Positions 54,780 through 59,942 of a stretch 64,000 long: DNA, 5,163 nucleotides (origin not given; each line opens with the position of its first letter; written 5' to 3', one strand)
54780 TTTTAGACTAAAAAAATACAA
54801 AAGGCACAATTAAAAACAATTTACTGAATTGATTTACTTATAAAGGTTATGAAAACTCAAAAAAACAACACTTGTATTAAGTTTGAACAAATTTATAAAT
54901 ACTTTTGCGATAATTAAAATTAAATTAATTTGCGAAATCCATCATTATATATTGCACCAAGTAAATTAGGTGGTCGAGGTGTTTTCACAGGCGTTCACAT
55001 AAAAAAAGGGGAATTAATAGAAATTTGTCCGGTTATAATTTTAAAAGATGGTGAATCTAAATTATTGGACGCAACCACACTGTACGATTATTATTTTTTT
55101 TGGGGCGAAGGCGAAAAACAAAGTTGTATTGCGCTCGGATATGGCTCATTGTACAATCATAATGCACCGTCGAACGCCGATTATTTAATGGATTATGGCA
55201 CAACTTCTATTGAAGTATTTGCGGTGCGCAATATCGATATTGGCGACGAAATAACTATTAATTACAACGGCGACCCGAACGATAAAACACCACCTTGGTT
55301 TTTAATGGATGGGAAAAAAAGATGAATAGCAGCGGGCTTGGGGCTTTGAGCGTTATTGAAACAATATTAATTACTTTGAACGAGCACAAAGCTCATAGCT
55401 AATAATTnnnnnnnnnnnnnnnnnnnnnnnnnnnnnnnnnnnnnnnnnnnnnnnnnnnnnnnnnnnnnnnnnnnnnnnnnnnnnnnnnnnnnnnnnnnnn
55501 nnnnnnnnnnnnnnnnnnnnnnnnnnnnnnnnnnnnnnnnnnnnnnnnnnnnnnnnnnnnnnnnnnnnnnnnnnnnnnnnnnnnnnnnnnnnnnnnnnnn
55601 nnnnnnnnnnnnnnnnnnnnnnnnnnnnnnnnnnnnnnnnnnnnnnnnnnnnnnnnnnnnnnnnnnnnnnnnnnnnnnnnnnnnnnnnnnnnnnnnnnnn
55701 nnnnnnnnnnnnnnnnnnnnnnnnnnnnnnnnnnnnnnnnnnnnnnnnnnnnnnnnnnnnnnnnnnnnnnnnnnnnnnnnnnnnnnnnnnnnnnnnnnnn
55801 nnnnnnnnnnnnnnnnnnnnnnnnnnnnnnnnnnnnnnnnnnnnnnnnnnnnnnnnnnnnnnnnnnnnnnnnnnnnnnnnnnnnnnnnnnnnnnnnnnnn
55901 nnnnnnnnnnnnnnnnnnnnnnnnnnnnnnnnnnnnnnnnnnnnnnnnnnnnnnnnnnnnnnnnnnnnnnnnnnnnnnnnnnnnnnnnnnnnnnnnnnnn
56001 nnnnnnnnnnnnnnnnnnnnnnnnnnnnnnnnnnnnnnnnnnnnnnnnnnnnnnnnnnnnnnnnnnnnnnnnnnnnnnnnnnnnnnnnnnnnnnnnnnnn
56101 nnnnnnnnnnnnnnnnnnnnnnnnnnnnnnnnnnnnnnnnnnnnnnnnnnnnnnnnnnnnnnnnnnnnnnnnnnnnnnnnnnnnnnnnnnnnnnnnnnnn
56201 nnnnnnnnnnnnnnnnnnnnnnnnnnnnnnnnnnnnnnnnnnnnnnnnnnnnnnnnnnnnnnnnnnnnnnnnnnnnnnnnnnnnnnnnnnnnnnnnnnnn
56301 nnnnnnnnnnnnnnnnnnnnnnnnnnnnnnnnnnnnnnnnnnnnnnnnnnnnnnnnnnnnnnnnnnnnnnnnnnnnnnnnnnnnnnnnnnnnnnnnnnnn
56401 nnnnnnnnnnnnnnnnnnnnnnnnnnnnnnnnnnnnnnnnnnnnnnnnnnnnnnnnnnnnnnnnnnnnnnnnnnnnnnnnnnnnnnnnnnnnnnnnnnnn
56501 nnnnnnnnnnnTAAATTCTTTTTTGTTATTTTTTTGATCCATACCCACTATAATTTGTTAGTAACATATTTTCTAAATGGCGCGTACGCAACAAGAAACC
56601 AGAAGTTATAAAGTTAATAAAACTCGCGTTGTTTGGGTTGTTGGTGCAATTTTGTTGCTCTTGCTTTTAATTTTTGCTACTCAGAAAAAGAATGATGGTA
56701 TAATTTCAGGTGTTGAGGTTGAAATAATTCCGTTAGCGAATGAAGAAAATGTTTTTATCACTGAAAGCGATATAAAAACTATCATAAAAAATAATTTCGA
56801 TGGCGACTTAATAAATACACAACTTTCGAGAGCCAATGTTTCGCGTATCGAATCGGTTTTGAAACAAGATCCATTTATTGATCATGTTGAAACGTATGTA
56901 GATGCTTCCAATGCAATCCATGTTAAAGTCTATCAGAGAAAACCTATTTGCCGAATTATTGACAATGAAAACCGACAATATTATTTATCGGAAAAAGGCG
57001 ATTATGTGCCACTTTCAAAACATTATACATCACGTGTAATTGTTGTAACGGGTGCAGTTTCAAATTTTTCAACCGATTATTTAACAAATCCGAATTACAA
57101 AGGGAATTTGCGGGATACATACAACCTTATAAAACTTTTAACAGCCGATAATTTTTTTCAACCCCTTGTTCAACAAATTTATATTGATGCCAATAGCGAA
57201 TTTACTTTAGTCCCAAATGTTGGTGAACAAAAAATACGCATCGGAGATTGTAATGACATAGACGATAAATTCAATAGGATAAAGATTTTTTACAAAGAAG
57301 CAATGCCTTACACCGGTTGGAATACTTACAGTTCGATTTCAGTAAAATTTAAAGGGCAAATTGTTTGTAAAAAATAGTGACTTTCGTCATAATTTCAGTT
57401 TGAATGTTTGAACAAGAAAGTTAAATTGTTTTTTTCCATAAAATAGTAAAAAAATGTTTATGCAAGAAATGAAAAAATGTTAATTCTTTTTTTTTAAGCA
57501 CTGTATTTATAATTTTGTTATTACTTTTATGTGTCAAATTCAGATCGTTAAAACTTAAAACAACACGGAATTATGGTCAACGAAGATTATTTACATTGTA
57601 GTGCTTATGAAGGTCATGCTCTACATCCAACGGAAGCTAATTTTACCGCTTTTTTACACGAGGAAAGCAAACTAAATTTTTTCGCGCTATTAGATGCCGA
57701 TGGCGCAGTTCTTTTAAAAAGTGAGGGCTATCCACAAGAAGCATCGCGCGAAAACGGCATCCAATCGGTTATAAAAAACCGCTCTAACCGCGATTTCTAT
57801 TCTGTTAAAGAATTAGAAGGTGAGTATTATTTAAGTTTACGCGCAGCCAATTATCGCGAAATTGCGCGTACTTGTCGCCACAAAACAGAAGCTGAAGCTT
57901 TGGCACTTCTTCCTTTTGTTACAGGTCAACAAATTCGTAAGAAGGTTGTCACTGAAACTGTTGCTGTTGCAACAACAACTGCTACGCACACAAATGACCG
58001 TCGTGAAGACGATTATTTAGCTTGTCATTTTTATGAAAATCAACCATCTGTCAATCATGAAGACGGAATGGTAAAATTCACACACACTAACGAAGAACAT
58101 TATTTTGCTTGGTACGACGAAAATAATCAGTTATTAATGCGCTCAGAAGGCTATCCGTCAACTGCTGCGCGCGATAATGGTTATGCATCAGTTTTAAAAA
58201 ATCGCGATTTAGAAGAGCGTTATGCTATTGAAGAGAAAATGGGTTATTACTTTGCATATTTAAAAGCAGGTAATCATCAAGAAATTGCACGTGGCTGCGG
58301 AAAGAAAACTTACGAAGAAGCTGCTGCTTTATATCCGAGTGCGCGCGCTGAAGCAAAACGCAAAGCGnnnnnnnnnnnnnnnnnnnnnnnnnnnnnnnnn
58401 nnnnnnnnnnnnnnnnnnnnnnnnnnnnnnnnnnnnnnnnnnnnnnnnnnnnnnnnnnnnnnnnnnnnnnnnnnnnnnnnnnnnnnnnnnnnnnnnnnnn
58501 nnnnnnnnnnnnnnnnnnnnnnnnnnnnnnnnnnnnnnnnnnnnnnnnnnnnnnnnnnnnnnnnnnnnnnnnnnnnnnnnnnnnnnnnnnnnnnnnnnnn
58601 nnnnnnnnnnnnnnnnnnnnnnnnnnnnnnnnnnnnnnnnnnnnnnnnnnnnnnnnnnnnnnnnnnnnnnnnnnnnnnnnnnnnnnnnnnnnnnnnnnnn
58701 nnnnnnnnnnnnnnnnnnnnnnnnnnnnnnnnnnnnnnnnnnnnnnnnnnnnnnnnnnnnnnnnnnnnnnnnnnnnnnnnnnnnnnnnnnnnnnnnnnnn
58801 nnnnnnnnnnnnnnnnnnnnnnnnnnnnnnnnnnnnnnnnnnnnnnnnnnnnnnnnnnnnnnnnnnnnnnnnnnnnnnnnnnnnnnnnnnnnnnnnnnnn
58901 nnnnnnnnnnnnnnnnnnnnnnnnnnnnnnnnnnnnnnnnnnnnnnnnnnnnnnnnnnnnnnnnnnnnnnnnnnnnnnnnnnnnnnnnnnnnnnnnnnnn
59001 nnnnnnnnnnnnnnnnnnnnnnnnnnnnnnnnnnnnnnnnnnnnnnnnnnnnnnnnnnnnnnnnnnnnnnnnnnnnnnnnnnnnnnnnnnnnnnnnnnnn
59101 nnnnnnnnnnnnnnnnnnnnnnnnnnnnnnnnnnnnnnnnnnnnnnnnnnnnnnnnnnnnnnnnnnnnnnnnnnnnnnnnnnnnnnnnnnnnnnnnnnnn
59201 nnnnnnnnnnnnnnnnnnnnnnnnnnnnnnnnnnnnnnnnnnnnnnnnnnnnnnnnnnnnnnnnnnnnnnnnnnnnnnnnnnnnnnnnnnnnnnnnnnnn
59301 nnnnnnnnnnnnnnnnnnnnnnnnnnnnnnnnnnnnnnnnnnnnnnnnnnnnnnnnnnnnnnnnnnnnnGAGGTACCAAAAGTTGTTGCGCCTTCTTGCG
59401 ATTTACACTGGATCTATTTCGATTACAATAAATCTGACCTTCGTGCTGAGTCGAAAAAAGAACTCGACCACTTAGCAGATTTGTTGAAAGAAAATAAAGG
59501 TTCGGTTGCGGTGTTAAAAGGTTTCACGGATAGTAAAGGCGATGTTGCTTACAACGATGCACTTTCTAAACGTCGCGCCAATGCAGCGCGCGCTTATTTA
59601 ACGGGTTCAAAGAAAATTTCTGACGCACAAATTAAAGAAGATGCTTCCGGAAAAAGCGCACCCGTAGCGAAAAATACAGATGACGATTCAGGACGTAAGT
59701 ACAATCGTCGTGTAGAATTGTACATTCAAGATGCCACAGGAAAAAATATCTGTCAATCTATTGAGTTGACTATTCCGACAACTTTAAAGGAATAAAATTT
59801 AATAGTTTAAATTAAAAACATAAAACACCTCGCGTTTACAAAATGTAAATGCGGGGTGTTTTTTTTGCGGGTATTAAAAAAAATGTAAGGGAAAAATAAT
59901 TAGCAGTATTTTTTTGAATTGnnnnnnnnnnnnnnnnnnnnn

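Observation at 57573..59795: MotB-like topology protein with cytoplasmic YegP modules and a His/Lys-alternating P-x-V-E-x repeat region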

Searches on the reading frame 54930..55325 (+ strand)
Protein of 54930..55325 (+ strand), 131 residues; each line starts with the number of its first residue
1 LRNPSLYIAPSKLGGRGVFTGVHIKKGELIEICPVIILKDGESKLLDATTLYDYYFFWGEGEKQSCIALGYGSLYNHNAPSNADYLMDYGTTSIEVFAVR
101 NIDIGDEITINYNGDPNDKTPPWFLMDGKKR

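Call 17: search_protein_families(library=pfam, proteins=[window:54930-55325:+], max_evalue=0.01)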
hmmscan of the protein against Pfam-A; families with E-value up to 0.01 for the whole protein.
window:54930-55325:+ (131 aa): 1 family
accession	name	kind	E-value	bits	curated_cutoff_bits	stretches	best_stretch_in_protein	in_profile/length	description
PF00856.33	SET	-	2e-14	54.3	22.4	1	15-113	1-105/105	SET domain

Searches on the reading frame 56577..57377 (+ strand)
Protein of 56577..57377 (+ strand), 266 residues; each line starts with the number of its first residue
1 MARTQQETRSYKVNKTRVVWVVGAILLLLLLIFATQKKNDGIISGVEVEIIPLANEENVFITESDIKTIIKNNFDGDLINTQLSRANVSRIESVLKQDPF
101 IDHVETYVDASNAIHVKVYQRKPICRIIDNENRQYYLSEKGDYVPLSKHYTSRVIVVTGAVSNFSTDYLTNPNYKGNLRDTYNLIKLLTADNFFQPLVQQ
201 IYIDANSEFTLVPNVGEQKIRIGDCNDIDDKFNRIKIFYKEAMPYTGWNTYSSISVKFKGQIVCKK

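Call 17: search_protein_families(library=pfam, proteins=[window:56577-57377:+], max_evalue=0.01)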
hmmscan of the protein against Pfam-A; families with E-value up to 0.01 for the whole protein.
window:56577-57377:+ (266 aa): 0 families

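Call 33: search_protein_families(library=ncbifam, proteins=[window:56577-57377:+], max_evalue=1)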
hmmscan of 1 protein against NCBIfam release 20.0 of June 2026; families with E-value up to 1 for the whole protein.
window:56577-57377:+ (266 aa): 0 families

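Call 38: search_solved_structures(query=window:56577-57377:+, max_evalue=10)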
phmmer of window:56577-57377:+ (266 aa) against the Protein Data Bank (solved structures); distinct sequences matched with E-value up to 10: 1.
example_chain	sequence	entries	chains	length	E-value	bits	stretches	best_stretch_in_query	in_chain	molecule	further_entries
6o8w_W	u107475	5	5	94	0.24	14.2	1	38-91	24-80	50S ribosomal protein L25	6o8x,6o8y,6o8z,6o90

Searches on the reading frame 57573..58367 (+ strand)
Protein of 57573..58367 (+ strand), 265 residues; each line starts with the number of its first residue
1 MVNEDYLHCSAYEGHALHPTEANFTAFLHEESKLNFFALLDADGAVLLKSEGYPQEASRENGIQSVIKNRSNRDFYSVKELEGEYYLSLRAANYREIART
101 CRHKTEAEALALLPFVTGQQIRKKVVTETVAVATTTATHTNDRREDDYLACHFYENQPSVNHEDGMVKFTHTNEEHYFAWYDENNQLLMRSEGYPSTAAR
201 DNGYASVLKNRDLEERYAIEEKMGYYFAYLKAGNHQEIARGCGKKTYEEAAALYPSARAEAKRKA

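Call 23: search_solved_structures(query=window:57573-58367:+, max_evalue=1, show_alignments=2)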
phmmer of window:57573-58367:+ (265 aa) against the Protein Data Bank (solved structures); distinct sequences matched with E-value up to 1: 4.
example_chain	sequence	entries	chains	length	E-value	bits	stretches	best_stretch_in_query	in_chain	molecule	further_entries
2k49_A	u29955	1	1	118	4e-08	36.5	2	172-238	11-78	UPF0339 protein SO_3888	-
2k8e_A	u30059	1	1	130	1.9e-05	27.7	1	37-101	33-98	UPF0339 protein yegP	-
2egi_A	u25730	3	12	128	0.31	13.9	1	174-214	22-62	Hypothetical protein aq_1494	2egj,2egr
7kek_P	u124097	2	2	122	0.9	12.4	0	168-197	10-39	Thioredoxin LC3BL | Thioredoxin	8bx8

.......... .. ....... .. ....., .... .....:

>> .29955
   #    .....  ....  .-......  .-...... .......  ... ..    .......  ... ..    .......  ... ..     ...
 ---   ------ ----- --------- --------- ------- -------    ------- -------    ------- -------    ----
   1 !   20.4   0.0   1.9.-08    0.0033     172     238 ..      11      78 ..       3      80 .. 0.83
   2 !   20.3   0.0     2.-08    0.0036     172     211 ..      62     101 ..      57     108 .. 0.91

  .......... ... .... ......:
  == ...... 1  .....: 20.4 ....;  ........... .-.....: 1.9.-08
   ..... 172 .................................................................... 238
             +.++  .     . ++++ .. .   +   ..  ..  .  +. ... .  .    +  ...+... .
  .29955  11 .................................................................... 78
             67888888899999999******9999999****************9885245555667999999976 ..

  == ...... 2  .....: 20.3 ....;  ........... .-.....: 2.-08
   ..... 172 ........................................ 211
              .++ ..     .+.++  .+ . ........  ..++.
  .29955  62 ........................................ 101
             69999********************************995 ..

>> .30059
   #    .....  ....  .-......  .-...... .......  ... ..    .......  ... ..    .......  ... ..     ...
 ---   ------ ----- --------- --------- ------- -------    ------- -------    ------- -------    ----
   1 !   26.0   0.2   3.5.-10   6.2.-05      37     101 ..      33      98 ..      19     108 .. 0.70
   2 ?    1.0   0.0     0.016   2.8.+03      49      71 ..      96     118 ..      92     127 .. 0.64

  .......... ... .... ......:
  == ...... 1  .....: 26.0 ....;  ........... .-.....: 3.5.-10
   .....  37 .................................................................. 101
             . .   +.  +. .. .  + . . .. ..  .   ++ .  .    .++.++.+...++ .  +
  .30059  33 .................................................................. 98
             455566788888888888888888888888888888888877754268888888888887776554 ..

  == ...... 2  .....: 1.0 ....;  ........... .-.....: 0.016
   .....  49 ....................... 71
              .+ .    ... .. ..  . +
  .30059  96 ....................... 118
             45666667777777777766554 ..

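Call 45: search_protein_representatives(protein=window:57573-58367:+)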
Query: 265 residues. Proteins with E-value up to 0.001 (for the whole library): 682; up to 1e-10: 380; up to 1e-30: 200. The best 150 are listed.
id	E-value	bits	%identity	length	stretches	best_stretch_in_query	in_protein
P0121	6.9e-175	595.8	45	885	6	141-261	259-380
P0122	8.1e-159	543.2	35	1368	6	4-249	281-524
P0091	9.0e-154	526.7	49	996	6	141-257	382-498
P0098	9.5e-151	516.8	39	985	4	2-256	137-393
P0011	1.5e-148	509.5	86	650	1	1-264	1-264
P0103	2.4e-147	505.6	43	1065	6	130-257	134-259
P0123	4.5e-145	498.2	46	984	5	3-250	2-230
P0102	1.3e-143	493.4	46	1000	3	1-261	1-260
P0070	1.4e-136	470.3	40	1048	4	1-257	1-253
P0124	3.2e-136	469.2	38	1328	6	134-260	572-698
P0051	4.4e-136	468.7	52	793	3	2-262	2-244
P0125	4.0e-135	465.6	40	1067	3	1-246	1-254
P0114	7.4e-135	464.7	42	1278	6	130-261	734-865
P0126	1.3e-134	463.9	52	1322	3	2-261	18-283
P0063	3.6e-133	459.2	51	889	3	1-260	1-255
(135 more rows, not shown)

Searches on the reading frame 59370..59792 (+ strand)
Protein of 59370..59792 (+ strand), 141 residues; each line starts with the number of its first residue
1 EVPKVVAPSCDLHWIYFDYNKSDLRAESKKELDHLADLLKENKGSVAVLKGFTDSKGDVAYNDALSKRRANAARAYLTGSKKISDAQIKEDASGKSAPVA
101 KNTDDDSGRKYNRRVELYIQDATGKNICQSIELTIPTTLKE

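Call 64: search_solved_structures(query=window:59370-59792:+, max_evalue=1e-8, show_alignments=3)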
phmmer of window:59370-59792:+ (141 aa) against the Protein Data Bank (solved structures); distinct sequences matched with E-value up to 1e-8: 23.
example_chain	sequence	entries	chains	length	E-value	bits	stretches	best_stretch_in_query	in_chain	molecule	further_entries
5u1h_A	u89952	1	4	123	1.2e-15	61.4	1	15-120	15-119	Outer membrane porin F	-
4g4v_A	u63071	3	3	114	2.2e-14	57.3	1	15-117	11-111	Peptidoglycan-associated lipoprotein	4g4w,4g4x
2hqs_H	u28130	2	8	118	4.1e-13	53.2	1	14-120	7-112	Peptidoglycan-associated lipoprotein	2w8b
1oap_A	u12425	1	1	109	1.4e-12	51.4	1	14-116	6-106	PEPTIDOGLYCAN-ASSOCIATED LIPOPROTEIN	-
9rle_P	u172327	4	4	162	2.7e-12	50.5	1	14-117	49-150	Peptidoglycan-associated lipoprotein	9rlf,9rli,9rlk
4pwt_A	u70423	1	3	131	5.2e-11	46.4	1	14-115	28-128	Peptidoglycan-associated lipoprotein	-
4r40_B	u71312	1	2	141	6.3e-11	46.1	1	14-115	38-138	Peptidoglycan-associated lipoprotein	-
4rha_A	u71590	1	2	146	1.1e-10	45.3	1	15-106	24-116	Outer membrane protein A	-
4erh_A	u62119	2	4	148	1.2e-10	45.2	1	15-106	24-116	Outer membrane protein A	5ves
5wtp_A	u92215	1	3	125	1.5e-10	44.9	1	15-118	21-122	OmpA family protein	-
3td3_A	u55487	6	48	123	3.5e-10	43.7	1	15-117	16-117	Outer membrane protein omp38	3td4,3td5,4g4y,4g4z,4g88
2mqe_A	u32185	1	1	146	8.4e-10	42.5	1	15-107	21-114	OmpA domain protein transmembrane region-containing protein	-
5wtl_A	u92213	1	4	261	9.3e-10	42.3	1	15-118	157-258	OmpA family protein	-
5nhx_A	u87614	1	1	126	1e-09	42.2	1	15-106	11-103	Outer membrane protein A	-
5m38_A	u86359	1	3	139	1.8e-09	41.4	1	16-119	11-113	OmpA family protein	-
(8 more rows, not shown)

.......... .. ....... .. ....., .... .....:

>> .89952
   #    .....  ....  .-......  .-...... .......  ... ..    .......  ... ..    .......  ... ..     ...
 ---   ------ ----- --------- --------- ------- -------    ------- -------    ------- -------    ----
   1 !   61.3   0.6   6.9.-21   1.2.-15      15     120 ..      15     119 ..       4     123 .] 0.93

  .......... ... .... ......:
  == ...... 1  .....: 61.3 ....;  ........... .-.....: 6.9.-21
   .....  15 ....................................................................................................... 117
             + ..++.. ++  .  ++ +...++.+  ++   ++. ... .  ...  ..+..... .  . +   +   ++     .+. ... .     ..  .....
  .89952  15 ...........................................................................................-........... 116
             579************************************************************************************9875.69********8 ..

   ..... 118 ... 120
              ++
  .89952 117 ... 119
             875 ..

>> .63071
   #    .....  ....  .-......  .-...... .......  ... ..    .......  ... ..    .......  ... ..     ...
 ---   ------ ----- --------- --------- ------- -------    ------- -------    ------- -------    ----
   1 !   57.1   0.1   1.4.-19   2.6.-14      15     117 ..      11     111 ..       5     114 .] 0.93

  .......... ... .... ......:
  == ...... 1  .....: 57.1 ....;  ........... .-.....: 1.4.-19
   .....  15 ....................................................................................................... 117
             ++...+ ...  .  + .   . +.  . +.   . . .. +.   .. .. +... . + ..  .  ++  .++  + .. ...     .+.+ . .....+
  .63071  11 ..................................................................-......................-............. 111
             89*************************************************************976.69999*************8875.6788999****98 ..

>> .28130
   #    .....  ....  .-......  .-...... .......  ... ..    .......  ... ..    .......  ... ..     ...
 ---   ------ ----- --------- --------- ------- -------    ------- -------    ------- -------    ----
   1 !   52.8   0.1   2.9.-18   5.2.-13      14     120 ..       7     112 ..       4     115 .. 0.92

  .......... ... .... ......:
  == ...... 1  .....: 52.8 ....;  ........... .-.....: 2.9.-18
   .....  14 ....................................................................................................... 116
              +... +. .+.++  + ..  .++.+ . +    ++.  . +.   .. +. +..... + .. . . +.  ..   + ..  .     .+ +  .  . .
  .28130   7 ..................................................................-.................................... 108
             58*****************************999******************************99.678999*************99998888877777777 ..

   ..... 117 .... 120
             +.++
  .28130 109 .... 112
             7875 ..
